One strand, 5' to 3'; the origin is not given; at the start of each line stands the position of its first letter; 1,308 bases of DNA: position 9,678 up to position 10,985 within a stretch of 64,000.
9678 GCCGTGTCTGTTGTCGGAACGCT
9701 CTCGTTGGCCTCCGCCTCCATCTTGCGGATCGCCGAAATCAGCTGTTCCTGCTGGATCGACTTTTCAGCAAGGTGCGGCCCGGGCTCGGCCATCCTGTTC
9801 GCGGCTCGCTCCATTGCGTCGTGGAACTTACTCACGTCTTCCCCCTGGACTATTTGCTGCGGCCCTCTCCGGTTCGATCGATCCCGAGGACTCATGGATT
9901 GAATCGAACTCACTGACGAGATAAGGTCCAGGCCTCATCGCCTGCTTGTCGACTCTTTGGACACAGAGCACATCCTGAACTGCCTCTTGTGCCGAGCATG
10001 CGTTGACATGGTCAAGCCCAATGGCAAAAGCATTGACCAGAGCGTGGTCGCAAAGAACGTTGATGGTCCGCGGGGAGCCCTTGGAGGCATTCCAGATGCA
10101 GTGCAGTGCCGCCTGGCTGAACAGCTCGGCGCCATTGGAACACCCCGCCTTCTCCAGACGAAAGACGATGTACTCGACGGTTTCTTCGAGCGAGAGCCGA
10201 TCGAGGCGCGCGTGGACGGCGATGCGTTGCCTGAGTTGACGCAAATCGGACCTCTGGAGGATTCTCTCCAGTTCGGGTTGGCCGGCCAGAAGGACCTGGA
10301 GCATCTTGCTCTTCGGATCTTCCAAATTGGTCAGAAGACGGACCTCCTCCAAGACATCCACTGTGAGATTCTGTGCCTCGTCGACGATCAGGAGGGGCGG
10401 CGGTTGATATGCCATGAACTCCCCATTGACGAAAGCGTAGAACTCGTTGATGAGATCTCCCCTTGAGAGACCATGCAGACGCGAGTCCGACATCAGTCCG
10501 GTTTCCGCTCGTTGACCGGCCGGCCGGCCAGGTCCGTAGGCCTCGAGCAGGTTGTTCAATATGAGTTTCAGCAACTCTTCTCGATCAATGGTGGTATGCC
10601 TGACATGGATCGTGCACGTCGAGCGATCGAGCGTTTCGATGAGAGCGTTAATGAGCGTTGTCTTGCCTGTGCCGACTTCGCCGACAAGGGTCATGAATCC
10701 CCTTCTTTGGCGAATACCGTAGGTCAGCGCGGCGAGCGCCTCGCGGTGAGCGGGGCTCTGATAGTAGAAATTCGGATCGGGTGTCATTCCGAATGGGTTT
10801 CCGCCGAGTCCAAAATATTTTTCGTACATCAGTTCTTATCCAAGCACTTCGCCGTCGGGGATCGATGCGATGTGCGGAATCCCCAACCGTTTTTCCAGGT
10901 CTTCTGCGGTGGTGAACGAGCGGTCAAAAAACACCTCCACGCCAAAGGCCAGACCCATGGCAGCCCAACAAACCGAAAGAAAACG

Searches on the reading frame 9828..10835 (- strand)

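Call 54: search_protein_families(library=pfam, proteins=[window:9828-10835:-], max_evalue=0.0001)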
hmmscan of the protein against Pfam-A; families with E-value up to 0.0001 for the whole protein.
window:9828-10835:- (335 aa): 4 families
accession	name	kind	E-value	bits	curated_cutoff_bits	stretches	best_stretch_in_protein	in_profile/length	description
PF13401.12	AAA_22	-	3e-25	89.4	27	1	42-193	2-130/130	AAA domain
PF13191.12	AAA_16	-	1.5e-11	45.5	32.6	1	30-175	8-162/167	AAA ATPase domain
PF13604.12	AAA_30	-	3.9e-05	23.9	27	0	36-201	9-140/191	AAA domain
PF13245.12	AAA_19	-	9.3e-05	23.1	25.1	0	45-179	11-121/134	AAA domain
